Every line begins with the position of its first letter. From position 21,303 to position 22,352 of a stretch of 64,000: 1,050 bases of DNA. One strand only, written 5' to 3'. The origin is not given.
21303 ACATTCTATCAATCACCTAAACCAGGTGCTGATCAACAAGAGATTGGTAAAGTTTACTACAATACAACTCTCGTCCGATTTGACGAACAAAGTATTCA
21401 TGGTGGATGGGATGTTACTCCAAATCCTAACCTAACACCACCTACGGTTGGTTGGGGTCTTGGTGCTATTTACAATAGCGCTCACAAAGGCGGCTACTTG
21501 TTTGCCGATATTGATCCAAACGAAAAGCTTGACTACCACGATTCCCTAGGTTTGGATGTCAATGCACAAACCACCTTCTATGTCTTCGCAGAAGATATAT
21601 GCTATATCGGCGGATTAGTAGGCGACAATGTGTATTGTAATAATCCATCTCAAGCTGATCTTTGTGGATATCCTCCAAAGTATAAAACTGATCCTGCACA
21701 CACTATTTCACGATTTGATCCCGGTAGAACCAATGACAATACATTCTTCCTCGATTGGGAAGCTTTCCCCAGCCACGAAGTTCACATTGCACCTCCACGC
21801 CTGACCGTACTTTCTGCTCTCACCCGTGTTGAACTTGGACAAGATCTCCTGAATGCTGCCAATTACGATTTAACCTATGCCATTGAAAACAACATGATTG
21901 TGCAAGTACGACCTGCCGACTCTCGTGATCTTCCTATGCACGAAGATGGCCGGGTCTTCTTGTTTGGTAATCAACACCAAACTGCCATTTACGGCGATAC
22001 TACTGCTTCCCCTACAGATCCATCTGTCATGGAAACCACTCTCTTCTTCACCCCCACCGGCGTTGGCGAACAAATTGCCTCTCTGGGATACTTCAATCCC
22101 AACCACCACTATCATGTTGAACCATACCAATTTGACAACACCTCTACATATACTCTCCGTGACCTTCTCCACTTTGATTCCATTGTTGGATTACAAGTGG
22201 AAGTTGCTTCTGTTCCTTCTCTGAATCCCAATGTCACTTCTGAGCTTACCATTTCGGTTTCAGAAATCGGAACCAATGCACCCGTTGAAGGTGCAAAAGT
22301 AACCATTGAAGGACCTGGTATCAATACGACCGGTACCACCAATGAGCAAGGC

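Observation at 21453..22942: Last ~1.4-1.5 kb of the two giant genes are identical at DNA level: sharp gene-conversion step (or assembly collapse)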

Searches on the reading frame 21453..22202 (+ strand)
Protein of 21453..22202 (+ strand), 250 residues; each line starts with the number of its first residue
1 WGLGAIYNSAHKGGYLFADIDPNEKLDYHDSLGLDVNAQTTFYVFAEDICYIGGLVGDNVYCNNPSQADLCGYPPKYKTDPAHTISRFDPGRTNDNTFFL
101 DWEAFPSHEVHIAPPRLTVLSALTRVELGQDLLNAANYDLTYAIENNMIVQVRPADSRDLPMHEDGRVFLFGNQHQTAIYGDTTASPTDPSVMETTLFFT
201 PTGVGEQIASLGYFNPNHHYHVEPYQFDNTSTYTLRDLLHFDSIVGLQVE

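Call 70: search_protein_families(library=pfam, proteins=[window:21453-22202:+], max_evalue=1)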
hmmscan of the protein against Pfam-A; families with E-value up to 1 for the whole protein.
window:21453-22202:+ (250 aa): 0 families
